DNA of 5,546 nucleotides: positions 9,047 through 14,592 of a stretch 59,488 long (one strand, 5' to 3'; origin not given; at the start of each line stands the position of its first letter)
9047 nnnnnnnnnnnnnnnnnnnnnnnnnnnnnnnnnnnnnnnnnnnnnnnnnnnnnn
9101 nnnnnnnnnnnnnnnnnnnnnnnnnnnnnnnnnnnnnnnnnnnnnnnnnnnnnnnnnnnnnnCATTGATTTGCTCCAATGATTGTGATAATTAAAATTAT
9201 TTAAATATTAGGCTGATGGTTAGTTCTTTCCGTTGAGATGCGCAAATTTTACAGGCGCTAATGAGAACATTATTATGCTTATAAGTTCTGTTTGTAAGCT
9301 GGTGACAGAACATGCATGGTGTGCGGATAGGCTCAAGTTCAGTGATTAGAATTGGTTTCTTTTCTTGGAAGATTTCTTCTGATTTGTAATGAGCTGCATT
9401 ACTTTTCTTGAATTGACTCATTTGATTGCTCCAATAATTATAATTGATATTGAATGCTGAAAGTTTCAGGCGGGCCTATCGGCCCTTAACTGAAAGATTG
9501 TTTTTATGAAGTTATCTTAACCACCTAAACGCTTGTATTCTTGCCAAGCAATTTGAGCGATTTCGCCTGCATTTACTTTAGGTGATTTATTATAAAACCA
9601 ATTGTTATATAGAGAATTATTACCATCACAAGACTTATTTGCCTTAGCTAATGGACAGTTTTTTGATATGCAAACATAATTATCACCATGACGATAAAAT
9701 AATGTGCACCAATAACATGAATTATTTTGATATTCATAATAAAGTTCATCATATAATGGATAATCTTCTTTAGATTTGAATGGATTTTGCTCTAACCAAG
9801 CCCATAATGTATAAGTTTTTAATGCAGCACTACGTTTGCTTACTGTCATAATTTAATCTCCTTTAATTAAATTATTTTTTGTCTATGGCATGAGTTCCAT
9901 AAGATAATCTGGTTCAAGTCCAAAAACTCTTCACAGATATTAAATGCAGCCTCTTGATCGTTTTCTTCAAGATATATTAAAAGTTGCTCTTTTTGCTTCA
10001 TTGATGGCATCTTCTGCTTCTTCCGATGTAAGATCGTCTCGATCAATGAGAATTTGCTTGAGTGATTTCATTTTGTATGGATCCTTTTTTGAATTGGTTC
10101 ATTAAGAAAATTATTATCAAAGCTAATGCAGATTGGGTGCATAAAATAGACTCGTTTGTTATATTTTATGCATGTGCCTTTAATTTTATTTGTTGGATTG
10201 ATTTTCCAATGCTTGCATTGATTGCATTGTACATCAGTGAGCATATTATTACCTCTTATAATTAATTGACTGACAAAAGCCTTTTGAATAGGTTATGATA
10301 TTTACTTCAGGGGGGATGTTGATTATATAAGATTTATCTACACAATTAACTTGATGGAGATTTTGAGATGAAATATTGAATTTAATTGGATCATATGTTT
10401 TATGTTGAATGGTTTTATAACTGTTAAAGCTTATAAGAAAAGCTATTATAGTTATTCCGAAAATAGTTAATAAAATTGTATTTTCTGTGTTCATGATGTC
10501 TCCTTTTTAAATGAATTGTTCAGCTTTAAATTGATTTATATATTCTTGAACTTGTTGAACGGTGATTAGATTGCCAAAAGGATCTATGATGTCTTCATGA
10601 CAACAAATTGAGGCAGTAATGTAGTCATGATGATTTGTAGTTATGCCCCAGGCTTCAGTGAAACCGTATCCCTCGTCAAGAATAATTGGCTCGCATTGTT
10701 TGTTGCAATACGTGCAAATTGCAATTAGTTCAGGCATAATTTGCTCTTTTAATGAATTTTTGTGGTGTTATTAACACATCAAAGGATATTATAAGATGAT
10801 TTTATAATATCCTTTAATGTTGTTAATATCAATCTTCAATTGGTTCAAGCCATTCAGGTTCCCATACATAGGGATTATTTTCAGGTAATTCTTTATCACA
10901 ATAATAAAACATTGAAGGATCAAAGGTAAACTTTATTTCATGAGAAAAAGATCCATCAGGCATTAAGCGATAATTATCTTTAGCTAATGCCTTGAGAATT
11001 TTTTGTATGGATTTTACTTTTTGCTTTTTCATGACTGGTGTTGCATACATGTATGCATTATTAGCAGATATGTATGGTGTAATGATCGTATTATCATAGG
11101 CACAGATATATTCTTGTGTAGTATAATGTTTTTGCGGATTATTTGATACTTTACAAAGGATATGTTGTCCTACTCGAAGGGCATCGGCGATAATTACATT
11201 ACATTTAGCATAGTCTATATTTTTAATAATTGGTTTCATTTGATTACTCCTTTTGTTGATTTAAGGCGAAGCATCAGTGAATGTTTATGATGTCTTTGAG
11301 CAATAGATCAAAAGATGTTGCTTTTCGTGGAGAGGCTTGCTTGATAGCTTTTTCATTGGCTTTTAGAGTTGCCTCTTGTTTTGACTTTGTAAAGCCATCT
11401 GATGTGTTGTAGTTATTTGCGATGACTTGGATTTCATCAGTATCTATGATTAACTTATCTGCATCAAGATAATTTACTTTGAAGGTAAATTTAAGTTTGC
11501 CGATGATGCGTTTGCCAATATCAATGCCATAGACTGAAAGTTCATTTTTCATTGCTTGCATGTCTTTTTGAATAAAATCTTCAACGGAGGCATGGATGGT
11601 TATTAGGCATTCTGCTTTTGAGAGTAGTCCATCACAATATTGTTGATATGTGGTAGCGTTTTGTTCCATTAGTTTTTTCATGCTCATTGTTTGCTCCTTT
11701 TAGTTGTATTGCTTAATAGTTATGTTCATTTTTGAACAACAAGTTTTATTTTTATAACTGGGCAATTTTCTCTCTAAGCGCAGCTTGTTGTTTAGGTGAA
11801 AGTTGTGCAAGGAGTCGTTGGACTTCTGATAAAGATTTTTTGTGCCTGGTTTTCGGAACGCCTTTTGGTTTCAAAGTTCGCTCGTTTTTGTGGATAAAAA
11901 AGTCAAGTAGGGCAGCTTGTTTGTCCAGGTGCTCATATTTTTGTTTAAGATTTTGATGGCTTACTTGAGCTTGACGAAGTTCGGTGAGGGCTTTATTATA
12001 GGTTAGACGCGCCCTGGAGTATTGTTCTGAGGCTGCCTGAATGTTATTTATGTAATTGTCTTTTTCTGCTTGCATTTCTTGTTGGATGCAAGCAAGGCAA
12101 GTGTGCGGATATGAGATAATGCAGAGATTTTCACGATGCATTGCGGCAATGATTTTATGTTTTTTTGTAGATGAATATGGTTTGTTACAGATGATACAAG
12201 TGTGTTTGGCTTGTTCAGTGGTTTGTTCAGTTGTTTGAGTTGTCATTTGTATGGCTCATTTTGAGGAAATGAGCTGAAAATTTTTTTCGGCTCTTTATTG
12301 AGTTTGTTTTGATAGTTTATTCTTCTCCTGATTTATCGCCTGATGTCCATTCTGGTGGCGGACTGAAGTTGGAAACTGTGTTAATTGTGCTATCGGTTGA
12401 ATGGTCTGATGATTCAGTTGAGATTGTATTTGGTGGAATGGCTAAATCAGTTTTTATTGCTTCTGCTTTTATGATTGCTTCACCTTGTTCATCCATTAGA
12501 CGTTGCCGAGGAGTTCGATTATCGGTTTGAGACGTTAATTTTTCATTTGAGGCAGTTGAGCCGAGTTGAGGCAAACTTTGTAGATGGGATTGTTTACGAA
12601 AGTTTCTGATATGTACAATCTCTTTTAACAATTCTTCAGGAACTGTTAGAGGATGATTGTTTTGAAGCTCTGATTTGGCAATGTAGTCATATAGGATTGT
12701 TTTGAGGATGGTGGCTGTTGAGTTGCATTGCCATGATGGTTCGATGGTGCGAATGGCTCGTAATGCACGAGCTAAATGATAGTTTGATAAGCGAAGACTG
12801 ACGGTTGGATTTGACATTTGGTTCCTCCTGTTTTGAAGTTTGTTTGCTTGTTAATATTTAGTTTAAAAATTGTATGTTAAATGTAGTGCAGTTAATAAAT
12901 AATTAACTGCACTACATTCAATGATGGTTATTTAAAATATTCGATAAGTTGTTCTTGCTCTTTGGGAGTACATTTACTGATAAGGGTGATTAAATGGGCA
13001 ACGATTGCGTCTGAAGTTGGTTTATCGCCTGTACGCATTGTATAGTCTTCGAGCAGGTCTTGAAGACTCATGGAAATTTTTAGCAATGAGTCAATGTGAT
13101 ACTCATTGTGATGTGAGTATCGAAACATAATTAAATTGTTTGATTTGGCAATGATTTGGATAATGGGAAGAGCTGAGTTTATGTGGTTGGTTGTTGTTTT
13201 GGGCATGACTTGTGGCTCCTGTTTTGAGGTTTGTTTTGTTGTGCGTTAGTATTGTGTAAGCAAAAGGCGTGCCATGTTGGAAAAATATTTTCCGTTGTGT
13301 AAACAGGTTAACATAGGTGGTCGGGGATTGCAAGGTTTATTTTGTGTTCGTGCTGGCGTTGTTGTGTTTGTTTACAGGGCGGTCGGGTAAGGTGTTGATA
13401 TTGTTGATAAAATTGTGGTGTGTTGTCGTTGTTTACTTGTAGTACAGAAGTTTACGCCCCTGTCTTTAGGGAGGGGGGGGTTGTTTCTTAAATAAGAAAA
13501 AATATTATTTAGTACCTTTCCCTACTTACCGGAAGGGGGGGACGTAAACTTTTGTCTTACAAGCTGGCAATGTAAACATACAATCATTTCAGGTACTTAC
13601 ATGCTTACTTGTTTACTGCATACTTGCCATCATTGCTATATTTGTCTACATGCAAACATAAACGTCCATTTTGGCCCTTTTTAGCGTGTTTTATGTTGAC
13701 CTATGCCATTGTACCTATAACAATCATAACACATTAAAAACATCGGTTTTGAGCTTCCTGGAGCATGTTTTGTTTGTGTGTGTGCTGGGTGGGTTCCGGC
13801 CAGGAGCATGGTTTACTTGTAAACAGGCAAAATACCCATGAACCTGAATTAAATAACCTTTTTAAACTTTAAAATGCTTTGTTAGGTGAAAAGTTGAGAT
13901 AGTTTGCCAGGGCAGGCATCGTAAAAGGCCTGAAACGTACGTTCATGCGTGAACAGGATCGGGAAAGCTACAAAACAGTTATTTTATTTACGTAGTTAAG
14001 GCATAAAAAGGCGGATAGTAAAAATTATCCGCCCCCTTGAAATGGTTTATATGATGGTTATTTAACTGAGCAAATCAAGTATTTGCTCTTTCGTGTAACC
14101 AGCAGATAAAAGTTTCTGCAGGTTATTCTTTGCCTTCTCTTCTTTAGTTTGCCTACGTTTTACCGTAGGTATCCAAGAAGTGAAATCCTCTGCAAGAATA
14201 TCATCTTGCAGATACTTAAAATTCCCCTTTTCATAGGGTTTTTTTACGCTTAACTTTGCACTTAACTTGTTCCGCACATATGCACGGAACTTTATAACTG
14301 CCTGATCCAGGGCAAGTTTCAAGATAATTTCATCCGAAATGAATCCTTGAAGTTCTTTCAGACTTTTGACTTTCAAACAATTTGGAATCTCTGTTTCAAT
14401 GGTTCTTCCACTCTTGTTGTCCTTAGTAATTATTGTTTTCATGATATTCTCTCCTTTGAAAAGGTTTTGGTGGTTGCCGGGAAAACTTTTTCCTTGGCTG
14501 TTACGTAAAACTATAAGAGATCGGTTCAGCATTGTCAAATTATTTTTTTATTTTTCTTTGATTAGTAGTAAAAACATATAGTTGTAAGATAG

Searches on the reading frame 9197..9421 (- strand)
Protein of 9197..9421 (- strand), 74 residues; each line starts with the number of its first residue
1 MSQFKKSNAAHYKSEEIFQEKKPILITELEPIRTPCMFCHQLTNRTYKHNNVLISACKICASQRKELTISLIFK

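Call 33: search_protein_families(library=pfam, max_evalue=0.05, proteins=[window:9197-9421:-])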
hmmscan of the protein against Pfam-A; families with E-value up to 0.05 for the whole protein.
window:9197-9421:- (74 aa): 1 family
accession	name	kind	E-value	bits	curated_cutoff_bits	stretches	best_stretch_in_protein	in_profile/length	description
PF23897.1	DUF7245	-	0.044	14.3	27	0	35-65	5-35/119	Family of unknown function (DUF7245)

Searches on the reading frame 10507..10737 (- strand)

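Call 33: search_protein_families(library=pfam, max_evalue=0.05, proteins=[window:10507-10737:-])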
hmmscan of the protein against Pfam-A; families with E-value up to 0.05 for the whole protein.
window:10507-10737:- (76 aa): 1 family
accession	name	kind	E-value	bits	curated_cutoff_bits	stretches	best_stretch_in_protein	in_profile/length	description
PF07102.17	YbcO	-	0.031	14.7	29.9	1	5-63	14-72/92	Putative nuclease YbcO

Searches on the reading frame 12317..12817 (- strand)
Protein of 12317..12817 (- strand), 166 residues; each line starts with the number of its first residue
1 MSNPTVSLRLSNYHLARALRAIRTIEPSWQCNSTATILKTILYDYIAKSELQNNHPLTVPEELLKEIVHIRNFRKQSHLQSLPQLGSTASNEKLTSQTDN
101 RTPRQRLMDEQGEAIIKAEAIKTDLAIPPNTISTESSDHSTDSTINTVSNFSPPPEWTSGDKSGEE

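Call 7: search_protein_families(library=phrogs, proteins=[window:12317-12817:-])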
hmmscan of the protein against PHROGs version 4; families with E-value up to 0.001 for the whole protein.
window:12317-12817:- (166 aa): 0 families

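Call 12: search_protein_families(library=pfam, max_evalue=0.01, proteins=[window:12317-12817:-])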
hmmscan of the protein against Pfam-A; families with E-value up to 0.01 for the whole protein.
window:12317-12817:- (166 aa): 1 family
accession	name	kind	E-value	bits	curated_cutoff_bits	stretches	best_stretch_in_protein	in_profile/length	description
PF07565.18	Band_3_cyto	-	0.0044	17.1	34.3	1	30-135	70-168/294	Band 3 cytoplasmic domain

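Call 46: find_homologous_proteins(query=window:12317-12817:-, max_evalue=0.001)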
Query window:12317-12817:- (166 aa): 23 proteins with E <= 0.001 among 72 candidates.
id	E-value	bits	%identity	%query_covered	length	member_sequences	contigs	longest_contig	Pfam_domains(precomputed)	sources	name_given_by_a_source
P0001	2.6e-102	357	100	100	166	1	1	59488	-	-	-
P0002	1.3e-25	108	43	95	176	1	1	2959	-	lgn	-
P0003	2.2e-25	107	42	97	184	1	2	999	-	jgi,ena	-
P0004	3.0e-25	107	41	95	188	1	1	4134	-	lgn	-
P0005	1.3e-24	105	39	96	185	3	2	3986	-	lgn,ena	-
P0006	2.7e-24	104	41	98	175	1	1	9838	-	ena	-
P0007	1.3e-23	102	42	94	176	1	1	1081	-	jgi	jgi:hypothetical protein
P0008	1.9e-23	101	37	95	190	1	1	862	-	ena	-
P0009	2.1e-23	101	38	95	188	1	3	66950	-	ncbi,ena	-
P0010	2.3e-23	101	42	95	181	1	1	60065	-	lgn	-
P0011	2.5e-23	101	38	97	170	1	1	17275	-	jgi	jgi:hypothetical protein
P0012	4.4e-23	100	41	97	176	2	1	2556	-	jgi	jgi:hypothetical protein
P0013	4.4e-23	100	43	91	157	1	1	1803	-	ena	-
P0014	5.0e-23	100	40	95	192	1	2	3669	-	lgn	-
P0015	5.3e-23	100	40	95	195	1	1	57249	-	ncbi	-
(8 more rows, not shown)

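Call 49: find_encoding_contigs(protein=P0015, flank=10000, max_places=3)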
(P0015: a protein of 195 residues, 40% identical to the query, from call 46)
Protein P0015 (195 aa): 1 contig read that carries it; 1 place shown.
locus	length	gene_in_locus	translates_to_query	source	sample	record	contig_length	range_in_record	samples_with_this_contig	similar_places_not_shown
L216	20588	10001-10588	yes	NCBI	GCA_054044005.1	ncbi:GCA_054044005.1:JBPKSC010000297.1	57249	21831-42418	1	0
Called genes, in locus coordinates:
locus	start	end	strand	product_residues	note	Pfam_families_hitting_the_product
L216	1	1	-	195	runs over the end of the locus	-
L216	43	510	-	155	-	-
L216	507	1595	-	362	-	-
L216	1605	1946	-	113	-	PF00166:Cpn10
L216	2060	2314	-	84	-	-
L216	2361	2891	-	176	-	PF11195:Tad2-like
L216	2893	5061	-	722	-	-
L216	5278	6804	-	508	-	PF03237:Terminase_6N, PF17289:Terminase_6C (weak)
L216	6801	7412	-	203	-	PF04545:Sigma70_r4 (weak)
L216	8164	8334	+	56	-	-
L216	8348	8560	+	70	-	-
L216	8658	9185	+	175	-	-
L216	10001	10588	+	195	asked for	-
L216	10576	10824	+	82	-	-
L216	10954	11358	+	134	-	-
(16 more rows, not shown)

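Call 56: predict_structure(alignment_id=A1)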
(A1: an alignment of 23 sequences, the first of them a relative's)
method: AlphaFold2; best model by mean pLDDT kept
length: 166 residues; sequences in the alignment: 23
mean_pLDDT: 59.3   pTM: 0.25
mean pLDDT of the five models: 59.3, 57.7, 57.4, 56.4, 52.1
residues with pLDDT >= 90: 0; 70-90: 50; 50-70: 65; < 50: 51
segments of 3 or more residues with pLDDT < 50: 76-98, 124-144, 164-166
pLDDT, mean of each block of 10 residues (from residue 1): 55 74 75 74 68 67 68 52 43 41 70 67 44 38 50 67 50
secondary structure, 60 per line:
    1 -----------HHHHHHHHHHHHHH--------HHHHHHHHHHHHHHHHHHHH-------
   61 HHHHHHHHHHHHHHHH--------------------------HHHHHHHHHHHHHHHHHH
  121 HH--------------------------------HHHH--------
elements in order: H12-25 H34-53 H61-76 H103-122 H155-158

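Call 59: fold_search(model_id=the predicted structure, library=pdb)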
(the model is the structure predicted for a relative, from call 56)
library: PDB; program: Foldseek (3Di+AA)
matches with E <= 10: 8; with E <= 0.001: 0
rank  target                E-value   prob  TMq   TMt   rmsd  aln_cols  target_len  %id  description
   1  9jlf_B                1.8e+00  0.05  0.15  0.18  15.1       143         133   12  Cryo-EM Structure of Bacteriophage FCWL1 head-to-tail interface (released 2025-01-22)
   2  9l01_A                2.2e+00  0.04  0.15  0.18  14.7       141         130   12  Cryo-EM structure of bacteriophage T1 portal-adaptor (released 2025-03-12)
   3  8ets_S                6.7e+00  0.04  0.13  0.17  16.2        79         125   15  Class1 of the INO80-Hexasome complex (released 2023-07-19)
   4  1hsm                  7.7e+00  0.05  0.15  0.28   8.0        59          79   15  THE STRUCTURE OF THE HMG BOX AND ITS INTERACTION WITH DNA (released 1995-02-07)
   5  8xjv_Aa               8.8e+00  0.03  0.16  0.24  17.0        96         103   14  Structural basis for the linker histone H5-nucleosome binding and chromatin compaction (released 2024-09-11)
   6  8xjv_Ag               8.8e+00  0.02  0.16  0.24  16.1       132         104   11  Structural basis for the linker histone H5-nucleosome binding and chromatin compaction (released 2024-09-11)
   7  9fpa_C                8.8e+00  0.02  0.12  0.10  11.3        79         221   14  DUBS Parachlamydia sp. PcJOS orthorhombic crystal form (released 2025-04-23)
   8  8xjv_Ad               9.5e+00  0.03  0.17  0.26  17.1        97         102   13  Structural basis for the linker histone H5-nucleosome binding and chromatin compaction (released 2024-09-11)

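Call 60: search_solved_structures(query=A1, max_evalue=10, show_alignments=2)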
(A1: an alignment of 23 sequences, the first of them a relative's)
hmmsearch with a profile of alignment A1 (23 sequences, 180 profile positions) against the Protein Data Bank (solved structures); distinct sequences matched with E-value up to 10: 9.
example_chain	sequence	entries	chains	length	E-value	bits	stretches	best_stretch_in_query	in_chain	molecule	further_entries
3qf7_D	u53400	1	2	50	0.35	14.2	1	41-75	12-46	Mre11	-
4w9m_D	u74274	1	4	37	0.94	12.8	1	41-68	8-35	Exonuclease, putative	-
4xz9_A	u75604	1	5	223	1.9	11.8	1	36-50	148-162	Probable transaldolase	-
6ys0_A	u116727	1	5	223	2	11.8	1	36-50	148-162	Probable transaldolase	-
6yrt_A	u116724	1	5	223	2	11.7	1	36-50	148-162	Transaldolase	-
3s0c_A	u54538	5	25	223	2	11.7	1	36-50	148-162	Probable transaldolase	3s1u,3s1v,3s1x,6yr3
3s1w_A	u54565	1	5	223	2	11.7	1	36-50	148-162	Probable transaldolase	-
6yrm_A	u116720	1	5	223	2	11.7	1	36-50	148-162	Probable transaldolase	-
6yre_A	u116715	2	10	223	2.1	11.7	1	36-50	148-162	Probable transaldolase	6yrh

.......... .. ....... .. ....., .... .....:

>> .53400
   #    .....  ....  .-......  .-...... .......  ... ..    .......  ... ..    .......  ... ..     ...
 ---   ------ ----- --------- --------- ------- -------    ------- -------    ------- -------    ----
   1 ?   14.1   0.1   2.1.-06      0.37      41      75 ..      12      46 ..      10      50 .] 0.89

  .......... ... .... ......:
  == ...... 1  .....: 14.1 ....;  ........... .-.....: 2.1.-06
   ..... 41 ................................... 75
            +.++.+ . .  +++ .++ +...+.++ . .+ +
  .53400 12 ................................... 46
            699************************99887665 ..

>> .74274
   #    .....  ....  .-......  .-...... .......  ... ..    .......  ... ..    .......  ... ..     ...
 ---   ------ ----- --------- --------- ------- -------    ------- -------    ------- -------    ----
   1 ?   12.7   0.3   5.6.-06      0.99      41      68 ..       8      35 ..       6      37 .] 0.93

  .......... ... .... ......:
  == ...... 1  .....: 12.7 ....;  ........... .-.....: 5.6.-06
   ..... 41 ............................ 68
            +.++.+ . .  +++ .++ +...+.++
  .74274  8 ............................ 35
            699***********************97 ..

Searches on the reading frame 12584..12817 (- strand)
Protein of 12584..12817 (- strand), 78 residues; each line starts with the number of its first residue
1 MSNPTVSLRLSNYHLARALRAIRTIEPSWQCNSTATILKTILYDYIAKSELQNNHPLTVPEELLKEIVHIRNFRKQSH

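Call 76: predict_structure(alignment_id=A3)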
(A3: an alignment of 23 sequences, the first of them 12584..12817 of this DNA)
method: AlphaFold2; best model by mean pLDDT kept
length: 78 residues; sequences in the alignment: 23
mean_pLDDT: 75.8   pTM: 0.50
mean pLDDT of the five models: 75.8, 75.7, 75.4, 58.6, 53.1
residues with pLDDT >= 90: 0; 70-90: 63; 50-70: 9; < 50: 6
segments of 3 or more residues with pLDDT < 50: 1-4
pLDDT, mean of each block of 10 residues (from residue 1): 50 80 83 80 82 82 81 68
secondary structure, 60 per line:
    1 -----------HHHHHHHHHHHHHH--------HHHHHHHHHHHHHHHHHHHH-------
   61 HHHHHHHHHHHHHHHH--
elements in order: H12-25 H34-53 H61-76

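Call 79: fold_search(model_id=the predicted structure, library=pdb)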
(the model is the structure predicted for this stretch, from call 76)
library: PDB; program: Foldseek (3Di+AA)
matches with E <= 10: 66; with E <= 0.001: 0
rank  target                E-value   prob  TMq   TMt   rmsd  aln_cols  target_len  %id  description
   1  5y27_A                1.1e+00  0.10  0.25  0.21  10.3        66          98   17  Crystal structure of Se-Met Dpb4-Dpb3 (released 2018-01-24)
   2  5y26_A                1.2e+00  0.14  0.30  0.25  10.6        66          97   15  Crystal structure of native Dpb4-Dpb3 (released 2018-01-24)
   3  8kcb_C                2.6e+00  0.09  0.28  0.25  12.6        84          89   15  Complex of DDM1-nucleosome(H2A) complex with DDM1 bound to SHL2 (released 2024-06-26)
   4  7bp2_B                2.6e+00  0.08  0.28  0.26  12.8        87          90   16  Structural mechanism directing nucleosome reorganization by NAP1-RELATED PROTEIN 1 (NRP1) (released 2020-11-11)
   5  8xjv_Ag               3.7e+00  0.06  0.28  0.22  18.1        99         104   12  Structural basis for the linker histone H5-nucleosome binding and chromatin compaction (released 2024-09-11)
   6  4wnn_B                4.3e+00  0.08  0.33  0.27  14.9        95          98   14  SPT16-H2A-H2B FACT HISTONE Complex (released 2015-10-21)
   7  8yjf_C                4.3e+00  0.07  0.31  0.31  10.8        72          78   11  Structure of human SPT16 MD-CTD and MCM2 HBD chaperoning a histone H3-H4 tetramer and an H2A-H2B dimer (released 2024-03-20)
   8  8uzp_M                4.3e+00  0.04  0.22  0.12  13.2        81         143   18  Crystal Structure of the Computationally Designed Influenza Hemagglutinin Epitope Scaffold stem_mimetic_01 bound by An (released 2025-03-19)
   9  4jjn_H                4.6e+00  0.06  0.29  0.26  13.0        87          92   16  Crystal structure of heterochromatin protein Sir3 in complex with a silenced yeast nucleosome (released 2013-05-15)
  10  7on1_d                4.6e+00  0.06  0.28  0.24  12.9        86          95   16  Cenp-A nucleosome in complex with Cenp-C (released 2021-07-07)
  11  6kbb_C                4.6e+00  0.06  0.26  0.25  10.7        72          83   15  Role of the DEF/Y motif of Swc5 in histone H2A.Z deposition (released 2020-01-29)
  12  3rv0_B                4.9e+00  0.06  0.29  0.10   6.5        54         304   15  Crystal structure of K. polysporus Dcr1 without the C-terminal dsRBD (released 2011-08-03)
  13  6yn1_G                4.9e+00  0.06  0.28  0.26  13.0        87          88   14  Crystal structure of histone chaperone APLF acidic domain bound to the histone H2A-H2B-H3-H4 octamer (released 2021-11-17)
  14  2atm                  5.3e+00  0.13  0.26  0.07   2.7        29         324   17  Crystal structure of the recombinant allergen Ves v 2 (released 2006-05-23)
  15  4ld9_H                5.3e+00  0.06  0.29  0.27  12.7        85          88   16  Crystal structure of the N-terminally acetylated BAH domain of Sir3 bound to the nucleosome core particle (released 2013-08-14)
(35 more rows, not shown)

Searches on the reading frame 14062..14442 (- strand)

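Call 35: search_protein_families(library=pfam, max_evalue=0.05, proteins=[window:14062-14442:-])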
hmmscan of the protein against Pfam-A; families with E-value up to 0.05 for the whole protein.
window:14062-14442:- (126 aa): 1 family
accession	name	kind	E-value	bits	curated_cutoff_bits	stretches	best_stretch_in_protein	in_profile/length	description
PF04925.20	SHQ1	-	0.0095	15.9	22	1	60-111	126-175/186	SHQ1 protein, Shq1 domain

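Call 93: search_protein_families(library=phrogs, max_evalue=0.01, proteins=[window:14062-14442:-])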
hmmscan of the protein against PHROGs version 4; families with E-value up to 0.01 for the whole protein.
window:14062-14442:- (126 aa): 1 family
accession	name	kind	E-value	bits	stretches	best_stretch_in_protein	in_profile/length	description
phrog_26408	-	unknown function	0.0087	17.5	0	84-124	17-58/65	-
